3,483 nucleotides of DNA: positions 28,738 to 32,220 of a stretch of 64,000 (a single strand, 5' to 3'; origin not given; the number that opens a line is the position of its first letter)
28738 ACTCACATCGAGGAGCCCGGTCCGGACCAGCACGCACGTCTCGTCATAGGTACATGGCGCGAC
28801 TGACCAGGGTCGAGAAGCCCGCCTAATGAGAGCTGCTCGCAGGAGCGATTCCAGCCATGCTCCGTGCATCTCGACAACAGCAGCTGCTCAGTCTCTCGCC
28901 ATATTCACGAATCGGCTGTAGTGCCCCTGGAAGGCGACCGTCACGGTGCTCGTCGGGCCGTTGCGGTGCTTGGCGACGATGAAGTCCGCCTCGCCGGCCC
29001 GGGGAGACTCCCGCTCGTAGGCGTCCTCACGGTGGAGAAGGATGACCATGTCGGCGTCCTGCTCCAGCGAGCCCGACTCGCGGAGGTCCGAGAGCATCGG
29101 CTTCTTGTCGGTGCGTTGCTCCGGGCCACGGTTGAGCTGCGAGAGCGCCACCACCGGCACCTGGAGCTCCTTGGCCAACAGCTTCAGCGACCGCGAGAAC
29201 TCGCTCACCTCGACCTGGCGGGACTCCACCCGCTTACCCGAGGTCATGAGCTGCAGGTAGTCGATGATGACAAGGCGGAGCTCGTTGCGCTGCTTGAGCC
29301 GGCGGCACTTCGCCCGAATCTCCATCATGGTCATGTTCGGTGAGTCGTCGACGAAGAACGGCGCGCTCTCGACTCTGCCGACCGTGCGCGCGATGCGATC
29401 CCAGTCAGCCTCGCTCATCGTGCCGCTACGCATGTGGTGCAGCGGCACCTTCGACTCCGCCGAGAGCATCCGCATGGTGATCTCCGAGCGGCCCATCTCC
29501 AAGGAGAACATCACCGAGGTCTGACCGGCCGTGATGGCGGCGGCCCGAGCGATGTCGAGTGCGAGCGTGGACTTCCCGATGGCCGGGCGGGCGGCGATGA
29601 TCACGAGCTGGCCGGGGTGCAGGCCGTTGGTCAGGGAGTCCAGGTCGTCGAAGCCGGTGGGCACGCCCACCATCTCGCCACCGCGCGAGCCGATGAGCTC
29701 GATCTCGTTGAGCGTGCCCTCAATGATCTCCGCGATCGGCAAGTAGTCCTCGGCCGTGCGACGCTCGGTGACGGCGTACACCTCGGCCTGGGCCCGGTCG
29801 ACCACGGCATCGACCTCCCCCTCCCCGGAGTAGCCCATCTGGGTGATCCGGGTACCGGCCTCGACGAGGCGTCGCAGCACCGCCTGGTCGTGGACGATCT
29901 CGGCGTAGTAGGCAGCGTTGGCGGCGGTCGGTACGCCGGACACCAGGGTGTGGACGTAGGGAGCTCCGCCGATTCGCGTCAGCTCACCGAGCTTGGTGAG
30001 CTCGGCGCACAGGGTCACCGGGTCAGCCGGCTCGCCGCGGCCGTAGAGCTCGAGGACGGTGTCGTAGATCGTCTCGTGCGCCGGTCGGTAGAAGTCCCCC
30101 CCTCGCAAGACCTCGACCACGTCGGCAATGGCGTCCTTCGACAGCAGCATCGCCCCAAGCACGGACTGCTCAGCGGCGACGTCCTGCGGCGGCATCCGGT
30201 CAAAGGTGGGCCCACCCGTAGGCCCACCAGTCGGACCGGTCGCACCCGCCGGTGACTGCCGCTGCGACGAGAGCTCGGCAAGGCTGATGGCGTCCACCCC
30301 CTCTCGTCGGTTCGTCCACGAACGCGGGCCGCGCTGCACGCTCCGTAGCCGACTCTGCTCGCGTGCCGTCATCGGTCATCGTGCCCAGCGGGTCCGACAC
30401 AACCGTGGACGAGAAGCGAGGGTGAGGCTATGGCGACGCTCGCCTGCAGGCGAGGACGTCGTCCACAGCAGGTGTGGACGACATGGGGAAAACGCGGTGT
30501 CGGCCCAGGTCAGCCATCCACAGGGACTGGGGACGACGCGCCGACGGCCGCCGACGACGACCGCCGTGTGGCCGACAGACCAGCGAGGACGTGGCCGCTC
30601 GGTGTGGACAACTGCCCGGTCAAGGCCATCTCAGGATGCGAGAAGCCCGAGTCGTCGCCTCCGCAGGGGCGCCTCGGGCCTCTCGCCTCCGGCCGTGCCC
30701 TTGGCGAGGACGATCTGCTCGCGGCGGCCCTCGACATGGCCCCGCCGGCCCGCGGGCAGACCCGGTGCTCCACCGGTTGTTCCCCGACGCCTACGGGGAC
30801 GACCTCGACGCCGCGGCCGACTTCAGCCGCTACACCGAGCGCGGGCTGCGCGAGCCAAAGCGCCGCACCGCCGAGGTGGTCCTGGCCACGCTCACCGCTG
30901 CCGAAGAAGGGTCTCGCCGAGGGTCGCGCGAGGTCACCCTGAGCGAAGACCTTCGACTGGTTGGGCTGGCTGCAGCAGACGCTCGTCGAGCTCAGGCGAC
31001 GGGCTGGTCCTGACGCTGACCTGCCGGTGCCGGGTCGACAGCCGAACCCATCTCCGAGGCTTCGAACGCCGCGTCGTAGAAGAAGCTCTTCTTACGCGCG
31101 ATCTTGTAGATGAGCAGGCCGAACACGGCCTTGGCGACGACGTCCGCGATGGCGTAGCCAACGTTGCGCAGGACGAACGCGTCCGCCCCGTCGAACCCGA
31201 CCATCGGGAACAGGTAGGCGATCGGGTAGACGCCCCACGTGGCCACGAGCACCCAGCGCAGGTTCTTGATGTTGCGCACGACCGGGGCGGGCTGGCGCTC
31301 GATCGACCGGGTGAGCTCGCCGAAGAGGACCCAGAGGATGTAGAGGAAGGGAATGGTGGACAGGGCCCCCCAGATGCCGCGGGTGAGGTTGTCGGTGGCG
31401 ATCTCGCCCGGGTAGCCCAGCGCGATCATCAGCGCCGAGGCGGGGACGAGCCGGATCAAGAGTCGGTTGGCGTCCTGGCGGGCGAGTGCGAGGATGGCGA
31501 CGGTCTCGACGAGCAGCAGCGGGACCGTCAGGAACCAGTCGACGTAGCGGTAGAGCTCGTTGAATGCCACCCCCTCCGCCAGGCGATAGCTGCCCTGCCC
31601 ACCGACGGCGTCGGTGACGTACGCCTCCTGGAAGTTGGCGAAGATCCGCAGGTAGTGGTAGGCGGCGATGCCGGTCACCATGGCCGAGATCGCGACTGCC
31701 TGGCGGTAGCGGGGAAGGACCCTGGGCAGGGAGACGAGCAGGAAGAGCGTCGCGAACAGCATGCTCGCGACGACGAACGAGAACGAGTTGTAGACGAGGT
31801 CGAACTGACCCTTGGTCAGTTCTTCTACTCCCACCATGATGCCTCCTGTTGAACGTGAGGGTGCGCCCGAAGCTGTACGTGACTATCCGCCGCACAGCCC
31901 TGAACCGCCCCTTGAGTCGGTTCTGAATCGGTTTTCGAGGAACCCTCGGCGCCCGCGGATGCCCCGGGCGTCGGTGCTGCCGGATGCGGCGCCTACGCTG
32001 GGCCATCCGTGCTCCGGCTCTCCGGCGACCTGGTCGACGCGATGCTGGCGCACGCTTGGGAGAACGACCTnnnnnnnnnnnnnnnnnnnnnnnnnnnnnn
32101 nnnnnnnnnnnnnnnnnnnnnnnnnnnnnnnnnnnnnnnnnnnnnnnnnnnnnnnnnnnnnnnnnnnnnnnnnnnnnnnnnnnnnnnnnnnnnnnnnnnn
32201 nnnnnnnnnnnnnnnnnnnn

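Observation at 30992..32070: DTE-motif microbial rhodopsin inserted between rplI and dnaB in the otherwise invariant rpsF-ssb-rpsR-rplI-dnaB block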

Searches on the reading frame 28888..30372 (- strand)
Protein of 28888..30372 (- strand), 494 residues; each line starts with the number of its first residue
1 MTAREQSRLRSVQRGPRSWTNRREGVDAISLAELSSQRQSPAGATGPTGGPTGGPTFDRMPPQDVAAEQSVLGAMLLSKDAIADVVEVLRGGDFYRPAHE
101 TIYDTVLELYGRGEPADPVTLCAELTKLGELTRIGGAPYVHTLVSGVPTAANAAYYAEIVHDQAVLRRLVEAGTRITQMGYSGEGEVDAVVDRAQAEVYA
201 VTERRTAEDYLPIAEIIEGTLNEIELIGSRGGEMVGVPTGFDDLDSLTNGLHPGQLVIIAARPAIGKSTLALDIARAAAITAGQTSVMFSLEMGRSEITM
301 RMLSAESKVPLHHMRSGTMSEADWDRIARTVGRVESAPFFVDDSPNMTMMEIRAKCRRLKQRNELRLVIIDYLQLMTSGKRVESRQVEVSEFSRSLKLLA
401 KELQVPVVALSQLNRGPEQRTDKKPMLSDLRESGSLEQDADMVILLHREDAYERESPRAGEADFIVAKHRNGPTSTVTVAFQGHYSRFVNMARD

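Call 3: search_protein_families(library=pfam, proteins=[window:28888-30372:-], max_evalue=0.01)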
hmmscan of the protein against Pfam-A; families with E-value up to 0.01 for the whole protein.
window:28888-30372:- (494 aa): 5 families
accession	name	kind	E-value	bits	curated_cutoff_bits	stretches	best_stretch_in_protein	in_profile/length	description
PF03796.21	DnaB_C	-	4.9e-106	354.2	27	1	236-490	1-255/255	DnaB-like helicase C terminal domain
PF00772.26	DnaB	-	6.1e-33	113.4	23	1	61-162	2-103/103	DnaB-like helicase N terminal domain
PF13481.12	AAA_25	-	2e-16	60.6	27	1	242-414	20-191/195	AAA domain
PF06745.19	ATPase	-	0.00072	19.4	26.6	1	237-308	1-73/231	KaiC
PF05621.17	TniB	-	0.0021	18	22.4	1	347-410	102-160/189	Bacterial TniB protein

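Call 14: find_related_loci(query=window:28888-30195:-, collection=genome_contigs, flank=8000)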
Query window:28888-30195:- (435 aa) in genome_contigs; peptide patterns used: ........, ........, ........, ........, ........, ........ (x = any residue, [..] = any of these).
600 stretches matched a pattern (row limit reached: there are more); 592 encode a relative of the query (tblastn E <= 1e-3); the best 80 are kept; 80 distinct loci.
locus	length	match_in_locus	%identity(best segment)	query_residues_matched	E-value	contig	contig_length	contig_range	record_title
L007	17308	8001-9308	76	1-434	0e+0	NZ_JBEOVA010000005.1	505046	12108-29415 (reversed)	Streptomyces sp. NPDC002896 NPDC002896_9_D8.ctg-0005, whole genome shotgun sequence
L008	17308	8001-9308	76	1-434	0e+0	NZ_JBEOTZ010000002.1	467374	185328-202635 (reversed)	Streptomyces sp. NPDC094143 NPDC094143_188_A6.ctg-0002, whole genome shotgun sequence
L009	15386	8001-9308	76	1-434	0e+0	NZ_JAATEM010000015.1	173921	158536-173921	Streptomyces composti strain SBST2-5 15, whole genome shotgun sequence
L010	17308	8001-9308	76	1-434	0e+0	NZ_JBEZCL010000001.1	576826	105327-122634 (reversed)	Streptomyces sp. NPDC040750 NPDC040750_33_G4.ctg-0001, whole genome shotgun sequence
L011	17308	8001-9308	77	1-434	0e+0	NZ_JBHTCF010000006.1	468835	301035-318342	Streptomyces monticola strain CGMCC 4.7467 spades_K_17_127_6, whole genome shotgun sequence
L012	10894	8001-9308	76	1-434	0e+0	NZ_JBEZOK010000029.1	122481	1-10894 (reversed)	Streptomyces sp. NPDC047880 NPDC047880_57_F9.ctg-0029, whole genome shotgun sequence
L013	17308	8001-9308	75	1-434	0e+0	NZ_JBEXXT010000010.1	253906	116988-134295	Streptomyces sp. NPDC005786 NPDC005786_68_D2.ctg-0010, whole genome shotgun sequence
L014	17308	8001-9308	76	1-434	0e+0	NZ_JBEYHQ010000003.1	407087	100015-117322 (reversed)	Streptomyces sp. NPDC006975 NPDC006975_15_E12.ctg-0003, whole genome shotgun sequence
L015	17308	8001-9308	76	1-434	0e+0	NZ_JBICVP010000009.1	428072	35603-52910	Streptomyces sp. NPDC048639 NPDC048639_128_F2.ctg-0009, whole genome shotgun sequence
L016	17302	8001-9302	77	2-434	0e+0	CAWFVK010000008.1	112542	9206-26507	MAG: uncultured Actinomycetota bacterium isolate MFD09671.bin.2.81 genome assembly, contig: contig_40760, whole genome s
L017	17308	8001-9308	76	1-434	0e+0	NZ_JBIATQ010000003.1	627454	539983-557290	Streptomyces sp. NPDC001843 NPDC001843_130_G4.ctg-0003, whole genome shotgun sequence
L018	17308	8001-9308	75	1-434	0e+0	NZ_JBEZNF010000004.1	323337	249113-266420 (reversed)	Streptomyces sp. NPDC048057 NPDC048057_50_B4.ctg-0004, whole genome shotgun sequence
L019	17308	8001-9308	75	1-434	0e+0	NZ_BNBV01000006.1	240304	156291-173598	Streptomyces thermodiastaticus strain JCM 4840 sequence06, whole genome shotgun sequence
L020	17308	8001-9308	76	1-434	0e+0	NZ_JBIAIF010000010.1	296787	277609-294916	Streptomyces sp. NPDC005955 NPDC005955_144_G8.ctg-0010, whole genome shotgun sequence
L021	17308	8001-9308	75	1-434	0e+0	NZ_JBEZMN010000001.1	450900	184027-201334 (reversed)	Streptomyces sp. NPDC048193 NPDC048193_59_H11.ctg-0001, whole genome shotgun sequence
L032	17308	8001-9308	76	1-434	0e+0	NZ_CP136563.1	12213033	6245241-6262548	Streptomyces iranensis strain DSM 41954 chromosome, complete genome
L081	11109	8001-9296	74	2-433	0e+0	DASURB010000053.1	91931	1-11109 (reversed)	MAG TPA_asm: Nocardioides sp. isolate SMAG_U1696 k141_117420, whole genome shotgun sequence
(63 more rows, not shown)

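Call 21: search_protein_families(library=pfam, proteins=[L032:6035-7441:-, L081:5964-7310:-], max_evalue=0.001)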
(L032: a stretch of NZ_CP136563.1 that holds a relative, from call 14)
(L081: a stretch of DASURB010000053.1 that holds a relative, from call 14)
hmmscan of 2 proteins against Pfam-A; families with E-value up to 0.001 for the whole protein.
L032:6035-7441:- (468 aa): 1 family
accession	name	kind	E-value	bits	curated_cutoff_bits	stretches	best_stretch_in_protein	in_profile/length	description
PF01554.23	MatE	-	6.8e-44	149.8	24.9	2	47-206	1-160/161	MatE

L081:5964-7310:- (448 aa): 1 family
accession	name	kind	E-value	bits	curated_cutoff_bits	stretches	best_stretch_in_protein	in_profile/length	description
PF01554.23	MatE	-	1.5e-43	148.7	24.9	2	26-185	1-160/161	MatE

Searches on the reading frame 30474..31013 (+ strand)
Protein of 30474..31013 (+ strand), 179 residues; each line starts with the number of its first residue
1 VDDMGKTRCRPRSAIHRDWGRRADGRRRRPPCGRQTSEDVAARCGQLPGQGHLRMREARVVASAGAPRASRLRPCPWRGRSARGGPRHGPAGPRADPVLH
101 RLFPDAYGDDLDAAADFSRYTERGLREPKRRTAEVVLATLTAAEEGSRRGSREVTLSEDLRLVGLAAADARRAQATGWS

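Call 3: search_protein_families(library=pfam, proteins=[window:30474-31013:+], max_evalue=0.01)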
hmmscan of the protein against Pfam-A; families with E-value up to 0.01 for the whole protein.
window:30474-31013:+ (179 aa): 1 family
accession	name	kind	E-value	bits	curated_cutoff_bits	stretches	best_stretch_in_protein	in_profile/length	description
PF09438.16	DUF2017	-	1.7e-16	61.3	25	1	81-171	53-131/179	Domain of unknown function (DUF2017)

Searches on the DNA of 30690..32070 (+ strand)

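Call 64: search_dna_similar(query=window:30690-32070:+, collection=plasmids, mode=distant, max_rows=8)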
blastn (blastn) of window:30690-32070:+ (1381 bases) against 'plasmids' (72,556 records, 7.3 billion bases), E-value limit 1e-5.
Records with a match: 2; places in all: 2; records where one place covers at least 80% of the query: 0.
Best place of each record, by identity: 60-80% 2.
By first word of the organism name: Polymorphobacter 2.
By predicted mobility (MOB-suite, as given by PLSDB): non-mobilizable 2.
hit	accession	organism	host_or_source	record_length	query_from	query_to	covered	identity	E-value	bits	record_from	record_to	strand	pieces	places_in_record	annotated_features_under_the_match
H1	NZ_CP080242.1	Polymorphobacter sp. PAMC 29334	Megaspora,lichen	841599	633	766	10%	73.1%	5e-12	81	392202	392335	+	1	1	bacteriorhodopsin-like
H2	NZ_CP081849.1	Polymorphobacter megasporae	Megaspora,lichen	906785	633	744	8%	75.0%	6e-11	77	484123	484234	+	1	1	bacteriorhodopsin-like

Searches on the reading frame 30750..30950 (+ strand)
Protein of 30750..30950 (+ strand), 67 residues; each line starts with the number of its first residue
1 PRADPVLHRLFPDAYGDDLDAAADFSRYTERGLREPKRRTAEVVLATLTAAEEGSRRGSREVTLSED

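Call 41: find_homologous_proteins(query=window:30750-30950:+, max_evalue=1e-8)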
Query seq(67 aa) (67 aa): 1 proteins with E <= 1e-8 among 2 candidates.
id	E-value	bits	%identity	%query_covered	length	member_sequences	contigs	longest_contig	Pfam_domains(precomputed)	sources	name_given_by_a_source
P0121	9.8e-10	56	67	76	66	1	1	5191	PF09438.17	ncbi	-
